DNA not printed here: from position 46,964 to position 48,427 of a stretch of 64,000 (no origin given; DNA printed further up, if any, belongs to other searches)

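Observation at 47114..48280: Single-polypeptide CdaA-CdaR: diadenylate cyclase fused to a YbbR-like regulatory domain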

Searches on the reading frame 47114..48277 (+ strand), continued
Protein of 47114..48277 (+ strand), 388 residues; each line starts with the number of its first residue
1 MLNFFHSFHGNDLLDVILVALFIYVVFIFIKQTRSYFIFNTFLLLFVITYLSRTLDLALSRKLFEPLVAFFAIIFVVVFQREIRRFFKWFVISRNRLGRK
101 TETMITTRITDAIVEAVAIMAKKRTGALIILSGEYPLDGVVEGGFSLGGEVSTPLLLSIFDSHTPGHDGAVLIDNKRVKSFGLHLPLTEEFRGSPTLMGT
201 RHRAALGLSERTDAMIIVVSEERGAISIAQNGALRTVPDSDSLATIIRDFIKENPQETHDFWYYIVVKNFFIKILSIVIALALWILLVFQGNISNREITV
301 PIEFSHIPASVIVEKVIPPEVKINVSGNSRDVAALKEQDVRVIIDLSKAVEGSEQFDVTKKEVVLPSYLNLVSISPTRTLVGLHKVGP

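Call 26: find_related_loci(query=A1, collection=genome_contigs, flank=6000)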
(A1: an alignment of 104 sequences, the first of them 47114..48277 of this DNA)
Query A1 (388 aa) in genome_contigs; peptide patterns used: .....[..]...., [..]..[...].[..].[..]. (x = any residue, [..] = any of these).
600 stretches matched a pattern (row limit reached: there are more); 557 encode a relative of the query (tblastn E <= 1e-3); the best 80 are kept; 80 distinct loci.
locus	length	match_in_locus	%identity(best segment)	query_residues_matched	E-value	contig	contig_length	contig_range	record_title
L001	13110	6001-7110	44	6-376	3e-104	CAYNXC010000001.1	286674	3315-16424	MAG TPA_asm: uncultured Candidatus Saccharibacteria bacterium isolate binchicken_co277_39 genome assembly, contig: NODE_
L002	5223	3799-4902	44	8-376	3e-103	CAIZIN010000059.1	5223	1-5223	uncultured bacterium isolate Loc090907-8-6m_bin-301 genome assembly, contig: bin-301:059/109, whole genome shotgun seque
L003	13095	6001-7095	43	12-375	1e-102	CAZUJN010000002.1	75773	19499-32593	MAG TPA_asm: uncultured Candidatus Saccharibacteria bacterium isolate SRP278252_co2_137 genome assembly, contig: NODE_50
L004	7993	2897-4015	45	4-376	1e-99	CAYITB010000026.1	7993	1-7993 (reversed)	MAG TPA_asm: uncultured Candidatus Saccharibacteria bacterium isolate ERP119705_co3_790 genome assembly, contig: NODE_11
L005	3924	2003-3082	44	20-376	6e-100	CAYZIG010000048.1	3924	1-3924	MAG TPA_asm: uncultured Candidatus Saccharibacteria bacterium isolate SRP220891_co5_90 genome assembly, contig: NODE_252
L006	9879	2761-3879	44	5-376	2e-97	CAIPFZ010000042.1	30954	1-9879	uncultured bacterium isolate Loclat_bin-19408 genome assembly, contig: bin-19408:42/77, whole genome shotgun sequence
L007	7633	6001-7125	41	6-378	9e-90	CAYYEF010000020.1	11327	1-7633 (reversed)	MAG TPA_asm: uncultured Candidatus Saccharibacteria bacterium isolate SRP220891_co5_64 genome assembly, contig: NODE_426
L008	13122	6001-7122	41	11-381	2e-89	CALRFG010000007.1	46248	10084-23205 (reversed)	MAG: Candidatus Nomurabacteria bacterium isolate ZE-17mar17-71 genome assembly, contig: ZE-13mar17-C439, whole genome sh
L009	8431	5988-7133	37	5-388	7e-88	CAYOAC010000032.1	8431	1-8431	MAG TPA_asm: uncultured Candidatus Saccharibacteria bacterium isolate SRP286056_co3_500 genome assembly, contig: NODE_10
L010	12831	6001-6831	52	11-290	4e-86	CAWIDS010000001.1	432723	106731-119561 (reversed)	MAG: Candidatus Nomurabacteria bacterium isolate MFD01223.bin.1.26 genome assembly, contig: contig_18623, whole genome s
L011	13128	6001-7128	36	2-376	5e-72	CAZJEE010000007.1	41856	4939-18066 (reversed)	MAG TPA_asm: uncultured Candidatus Saccharibacteria bacterium isolate binchicken_co243_264 genome assembly, contig: NODE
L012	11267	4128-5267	34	11-388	1e-71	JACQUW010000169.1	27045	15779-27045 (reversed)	MAG: Deltaproteobacteria bacterium isolate NC_groundwater_1447_Ag_S-0.65um_55_23 S_p65_S5_coassembly_k141_2082397, whole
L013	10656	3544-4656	36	5-376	1e-71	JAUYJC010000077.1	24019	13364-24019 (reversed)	MAG: Deltaproteobacteria bacterium isolate C24_metabat.bin.121_sub C24_k141_152921, whole genome shotgun sequence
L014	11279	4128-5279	35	3-386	5e-71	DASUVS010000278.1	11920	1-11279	MAG TPA_asm: Candidatus Binatia bacterium isolate SMAG_U1821 k141_551068, whole genome shotgun sequence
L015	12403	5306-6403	34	11-377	6e-70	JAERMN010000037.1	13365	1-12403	MAG: Deltaproteobacteria bacterium isolate CoA_1_bin.89 scaffold_1683, whole genome shotgun sequence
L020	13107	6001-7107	35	6-376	1e-67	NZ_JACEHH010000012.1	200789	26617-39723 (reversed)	Stieleria mannarensis strain JC639 12, whole genome shotgun sequence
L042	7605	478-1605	32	2-377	7e-57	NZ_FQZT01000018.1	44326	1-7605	Malonomonas rubra DSM 5091, whole genome shotgun sequence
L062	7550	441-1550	31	13-383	2e-48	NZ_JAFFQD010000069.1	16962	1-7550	Desulfogranum marinum strain DSM 2058 NODE_69_length_16962_cov_26.9086, whole genome shotgun sequence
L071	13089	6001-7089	32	12-378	8e-52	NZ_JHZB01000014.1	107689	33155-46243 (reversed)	Desulfobulbus elongatus DSM 2908 Q362DRAFT_scaffold00013.13_C, whole genome shotgun sequence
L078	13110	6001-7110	27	13-386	2e-42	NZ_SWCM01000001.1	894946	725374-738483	Desulfopila sp. IMCC35006 NODE_1_length_894946_cov_106.269567, whole genome shotgun sequence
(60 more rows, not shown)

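Call 31: predict_structure(alignment_id=A1)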
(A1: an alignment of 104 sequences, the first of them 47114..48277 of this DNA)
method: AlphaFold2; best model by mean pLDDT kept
length: 388 residues; sequences in the alignment: 104
mean_pLDDT: 88.3   pTM: 0.65
mean pLDDT of the five models: 88.3, 87.1, 87.0, 86.5, 84.8
residues with pLDDT >= 90: 236; 70-90: 125; 50-70: 23; < 50: 4
segments of 3 or more residues with pLDDT < 50: 255-258
pLDDT, mean of each block of 10 residues (from residue 1): 76 93 89 77 89 89 89 82 77 62 78 97 97 87 92 96 89 93 90 75 95 95 96 95 95 59 84 95 88 89 94 94 92 92 93 93 93 95 88
secondary structure, 60 per line:
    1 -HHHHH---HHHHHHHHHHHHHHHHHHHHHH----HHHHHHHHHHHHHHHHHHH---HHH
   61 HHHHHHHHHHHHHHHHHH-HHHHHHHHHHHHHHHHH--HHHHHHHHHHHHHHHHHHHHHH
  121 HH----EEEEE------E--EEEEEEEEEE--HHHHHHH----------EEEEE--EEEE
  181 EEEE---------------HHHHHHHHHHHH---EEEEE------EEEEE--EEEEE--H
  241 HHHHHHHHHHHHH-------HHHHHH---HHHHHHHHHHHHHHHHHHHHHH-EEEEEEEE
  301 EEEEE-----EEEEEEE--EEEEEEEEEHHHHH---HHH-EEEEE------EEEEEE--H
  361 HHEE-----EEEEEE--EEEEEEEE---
elements in order: H2-6 H10-31 H36-54 H58-78 H80-96 H99-122 E127-131 E141-150 H153-159 E170-174 E177-184 H200-211 E215-219 E226-230 E233-237 H240-253 H261-266 H270-291 E293-305 E311-317 E320-328 H329-333 E341-345 E352-357 E370-375 E378-385

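Call 39: list_cluster_members(proteins=[window:47114-48277:+, L042:463-1635:+, L071:5956-7383:+, L020:5962-7197:+, L078:5953-7389:+, L062:393-1823:+])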
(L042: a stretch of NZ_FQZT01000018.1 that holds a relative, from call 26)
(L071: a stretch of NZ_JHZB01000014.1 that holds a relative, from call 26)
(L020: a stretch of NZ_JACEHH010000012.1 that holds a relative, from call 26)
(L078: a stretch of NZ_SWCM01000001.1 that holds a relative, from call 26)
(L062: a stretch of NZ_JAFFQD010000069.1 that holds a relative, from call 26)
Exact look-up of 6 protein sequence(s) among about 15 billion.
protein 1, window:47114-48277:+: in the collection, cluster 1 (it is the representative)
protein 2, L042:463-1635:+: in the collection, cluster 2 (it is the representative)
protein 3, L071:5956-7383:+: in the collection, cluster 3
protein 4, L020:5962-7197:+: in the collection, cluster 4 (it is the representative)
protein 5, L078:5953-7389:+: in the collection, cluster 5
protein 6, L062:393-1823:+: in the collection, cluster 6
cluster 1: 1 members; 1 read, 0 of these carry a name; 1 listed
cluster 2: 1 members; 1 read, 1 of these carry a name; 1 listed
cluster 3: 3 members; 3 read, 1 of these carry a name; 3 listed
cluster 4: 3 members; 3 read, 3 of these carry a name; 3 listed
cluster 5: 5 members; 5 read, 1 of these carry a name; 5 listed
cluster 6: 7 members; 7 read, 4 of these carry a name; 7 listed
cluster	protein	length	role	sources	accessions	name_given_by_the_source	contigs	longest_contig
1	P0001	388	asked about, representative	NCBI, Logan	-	-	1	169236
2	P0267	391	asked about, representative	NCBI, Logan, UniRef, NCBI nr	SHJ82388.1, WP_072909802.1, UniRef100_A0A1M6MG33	TIGR00159 family protein [Malonomonas rubra DSM 5091] | Diadenylate cyclase n=1 Tax=Malonomonas rubra DSM 5091 TaxID=1122189 ... | diadenylate cyclase [Malonomonas rubra]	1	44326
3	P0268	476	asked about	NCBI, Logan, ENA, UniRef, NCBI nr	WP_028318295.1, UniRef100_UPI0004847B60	diadenylate cyclase [Desulfobulbus elongatus] | diadenylate cyclase n=1 Tax=Desulfobulbus elongatus TaxID=53332 RepID=UPI0004847B60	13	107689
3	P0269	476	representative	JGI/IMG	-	-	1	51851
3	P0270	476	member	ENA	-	-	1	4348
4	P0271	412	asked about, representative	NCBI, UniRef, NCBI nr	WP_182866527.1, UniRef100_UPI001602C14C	diadenylate cyclase [Rhodopirellula sp. JC639] | diadenylate cyclase n=1 Tax=Stieleria mannarensis TaxID=2755585 RepID=UPI001602C14C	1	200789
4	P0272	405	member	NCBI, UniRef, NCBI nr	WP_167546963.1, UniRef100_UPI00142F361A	diadenylate cyclase [Stieleria maiorica] | diadenylate cyclase n=1 Tax=Stieleria maiorica TaxID=2795974 RepID=UPI00142F361A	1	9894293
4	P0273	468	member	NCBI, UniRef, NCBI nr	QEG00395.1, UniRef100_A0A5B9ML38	DNA integrity scanning protein DisA [Stieleria maiorica] | Diadenylate cyclase n=1 Tax=Stieleria maiorica TaxID=2795974 RepID=A0A5B9ML38_9BACT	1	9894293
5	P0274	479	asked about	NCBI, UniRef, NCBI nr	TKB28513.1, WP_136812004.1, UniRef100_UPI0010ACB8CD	diadenylate cyclase [Desulfopila sp. IMCC35006] | diadenylate cyclase n=1 Tax=Desulfopila sp. IMCC35006 TaxID=2569542 RepID=UPI0010ACB8CD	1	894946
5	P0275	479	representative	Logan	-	-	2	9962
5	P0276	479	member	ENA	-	-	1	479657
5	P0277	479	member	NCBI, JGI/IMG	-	-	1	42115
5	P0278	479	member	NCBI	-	-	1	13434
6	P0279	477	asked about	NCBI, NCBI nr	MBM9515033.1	diadenylate cyclase [Desulfobulbus marinus] | diadenylate cyclase [Desulfogranum marinum]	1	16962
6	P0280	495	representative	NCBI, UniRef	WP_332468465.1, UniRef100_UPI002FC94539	diadenylate cyclase [Desulfogranum marinum] | diadenylate cyclase n=1 Tax=Desulfogranum marinum TaxID=453220 RepID=UPI002FC94539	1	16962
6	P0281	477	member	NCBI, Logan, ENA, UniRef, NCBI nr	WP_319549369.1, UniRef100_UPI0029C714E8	diadenylate cyclase [Desulfogranum marinum] | diadenylate cyclase n=1 Tax=Desulfogranum marinum TaxID=453220 RepID=UPI0029C714E8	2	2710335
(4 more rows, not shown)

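Call 40: search_protein_families(library=pfam, proteins=[P0267, P0268, P0271, P0274, P0281, P0106, P0111, P0004, P0005, P0035], max_evalue=0.01)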
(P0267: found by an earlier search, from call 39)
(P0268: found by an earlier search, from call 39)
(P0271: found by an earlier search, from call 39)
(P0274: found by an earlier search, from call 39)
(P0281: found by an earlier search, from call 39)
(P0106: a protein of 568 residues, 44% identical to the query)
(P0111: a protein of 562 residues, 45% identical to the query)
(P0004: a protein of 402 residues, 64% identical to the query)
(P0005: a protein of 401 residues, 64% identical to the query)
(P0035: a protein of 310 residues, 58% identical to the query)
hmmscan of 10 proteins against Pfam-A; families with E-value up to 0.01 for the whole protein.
P0267 (391 aa): 3 families
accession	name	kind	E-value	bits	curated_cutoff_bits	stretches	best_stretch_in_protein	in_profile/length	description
PF02457.21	DAC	-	2.7e-31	108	27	1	118-235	2-118/119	DisA bacterial checkpoint controller nucleotide-binding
PF19293.4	CdaA_N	-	6.2e-08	33.1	23.8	1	12-87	5-81/81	CdaA N-terminal transmembrane domain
PF07949.17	YbbR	-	2.8e-07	31.2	22.3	1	304-387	1-81/81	YbbR-like protein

P0268 (476 aa): 3 families
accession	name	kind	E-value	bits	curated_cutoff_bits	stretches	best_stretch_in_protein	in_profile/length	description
PF02457.21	DAC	-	1.4e-34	118.7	27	1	115-232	2-118/119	DisA bacterial checkpoint controller nucleotide-binding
PF19293.4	CdaA_N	-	3e-09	37.4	23.8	1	13-86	6-80/81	CdaA N-terminal transmembrane domain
PF07949.17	YbbR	-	5.2e-09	36.8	22.3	1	304-383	9-81/81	YbbR-like protein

P0271 (412 aa): 2 families
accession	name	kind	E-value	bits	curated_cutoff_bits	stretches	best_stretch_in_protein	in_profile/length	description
PF02457.21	DAC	-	8.1e-32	109.8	27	1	123-238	4-118/119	DisA bacterial checkpoint controller nucleotide-binding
PF19293.4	CdaA_N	-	5.1e-09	36.6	23.8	1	15-91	4-81/81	CdaA N-terminal transmembrane domain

P0274 (479 aa): 3 families
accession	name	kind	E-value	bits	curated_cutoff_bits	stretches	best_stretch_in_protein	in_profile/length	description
PF02457.21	DAC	-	1.1e-32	112.6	27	1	117-231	4-117/119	DisA bacterial checkpoint controller nucleotide-binding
PF19293.4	CdaA_N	-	2.5e-09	37.6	23.8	1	14-86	7-80/81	CdaA N-terminal transmembrane domain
PF07949.17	YbbR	-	5.3e-06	27.1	22.3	1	307-383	12-81/81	YbbR-like protein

P0281 (477 aa): 3 families
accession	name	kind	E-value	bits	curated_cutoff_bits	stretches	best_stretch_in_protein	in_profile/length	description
PF02457.21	DAC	-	2.3e-32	111.5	27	1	116-232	3-118/119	DisA bacterial checkpoint controller nucleotide-binding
PF07949.17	YbbR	-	7.3e-14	52.3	22.3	1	300-383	1-81/81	YbbR-like protein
PF19293.4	CdaA_N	-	1.2e-08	35.4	23.8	1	15-86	8-80/81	CdaA N-terminal transmembrane domain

P0106 (568 aa): 3 families
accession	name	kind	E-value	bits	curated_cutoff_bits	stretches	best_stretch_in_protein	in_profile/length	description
PF02457.21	DAC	-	1.9e-35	121.4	27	1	288-405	2-118/119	DisA bacterial checkpoint controller nucleotide-binding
PF07949.17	YbbR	-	4.3e-07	30.6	22.3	1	474-538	1-71/81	YbbR-like protein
PF19293.4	CdaA_N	-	1.5e-05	25.6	23.8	1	182-258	4-81/81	CdaA N-terminal transmembrane domain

P0111 (562 aa): 3 families
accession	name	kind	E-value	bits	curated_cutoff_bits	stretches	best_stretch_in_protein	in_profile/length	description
PF02457.21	DAC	-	1.9e-33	115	27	1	287-404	3-119/119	DisA bacterial checkpoint controller nucleotide-binding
PF07949.17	YbbR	-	1.8e-08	35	22.3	1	472-553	1-79/81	YbbR-like protein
PF19293.4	CdaA_N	-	2.4e-06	28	23.8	1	178-256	2-81/81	CdaA N-terminal transmembrane domain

P0004 (402 aa): 3 families
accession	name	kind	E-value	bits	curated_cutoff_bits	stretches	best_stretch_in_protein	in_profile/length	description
PF02457.21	DAC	-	9.8e-37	125.6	27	1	130-247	2-118/119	DisA bacterial checkpoint controller nucleotide-binding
PF19293.4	CdaA_N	-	1.8e-09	38.1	23.8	1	21-99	2-81/81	CdaA N-terminal transmembrane domain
PF07949.17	YbbR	-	4.8e-05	24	22.3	1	314-373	1-60/81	YbbR-like protein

P0005 (401 aa): 3 families
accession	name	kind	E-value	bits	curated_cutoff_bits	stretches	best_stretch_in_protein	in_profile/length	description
PF02457.21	DAC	-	3.1e-37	127.2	27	1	129-246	2-118/119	DisA bacterial checkpoint controller nucleotide-binding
PF19293.4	CdaA_N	-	3.6e-10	40.3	23.8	1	20-98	2-81/81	CdaA N-terminal transmembrane domain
PF07949.17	YbbR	-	0.00029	21.5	22.3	1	313-393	1-78/81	YbbR-like protein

P0035 (310 aa): 2 families
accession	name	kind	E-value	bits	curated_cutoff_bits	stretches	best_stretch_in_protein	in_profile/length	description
PF02457.21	DAC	-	1.1e-38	131.9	27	1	129-246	2-118/119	DisA bacterial checkpoint controller nucleotide-binding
PF19293.4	CdaA_N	-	2.3e-05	24.9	23.8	1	21-98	3-81/81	CdaA N-terminal transmembrane domain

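Call 49: find_encoding_contigs(protein=P0035, flank=5000, max_places=3)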
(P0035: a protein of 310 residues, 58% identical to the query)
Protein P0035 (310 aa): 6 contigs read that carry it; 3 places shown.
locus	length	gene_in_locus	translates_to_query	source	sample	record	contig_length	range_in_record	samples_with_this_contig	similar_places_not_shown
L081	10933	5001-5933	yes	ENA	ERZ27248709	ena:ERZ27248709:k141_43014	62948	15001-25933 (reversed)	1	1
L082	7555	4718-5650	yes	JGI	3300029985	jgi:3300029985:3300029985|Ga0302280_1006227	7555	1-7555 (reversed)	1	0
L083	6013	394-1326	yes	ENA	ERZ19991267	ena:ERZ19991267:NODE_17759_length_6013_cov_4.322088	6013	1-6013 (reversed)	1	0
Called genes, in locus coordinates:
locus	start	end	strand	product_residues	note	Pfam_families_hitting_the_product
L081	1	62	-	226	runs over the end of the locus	PF00072:Response_reg, PF00486:Trans_reg_C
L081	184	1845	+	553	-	PF05970:PIF1, PF13245:AAA_19, PF13401:AAA_22 (weak), PF13604:AAA_30, PF21530:Pif1_2B_dom (weak), PF14493:HTH_40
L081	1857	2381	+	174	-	PF02224:Cytidylate_kin (faint), PF13189:Cytidylate_kin2, PF13238:AAA_18, PF13207:AAA_17 (weak)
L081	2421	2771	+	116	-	PF14325:DUF4383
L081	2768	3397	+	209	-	PF10648:Gmad2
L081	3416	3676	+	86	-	-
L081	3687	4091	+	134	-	-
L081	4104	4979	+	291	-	PF00188:CAP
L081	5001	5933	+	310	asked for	PF02457:DAC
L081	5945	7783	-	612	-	PF00753:Lactamase_B, PF12706:Lactamase_B_2 (weak), PF22505:RNase_J_b_CASP, PF17770:RNase_J_C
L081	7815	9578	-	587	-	PF00496:SBP_bac_5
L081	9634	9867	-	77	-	PF03840:SecG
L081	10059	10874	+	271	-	-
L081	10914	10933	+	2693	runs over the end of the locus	-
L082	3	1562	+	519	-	?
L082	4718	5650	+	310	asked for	PF02457:DAC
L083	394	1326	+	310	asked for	PF02457:DAC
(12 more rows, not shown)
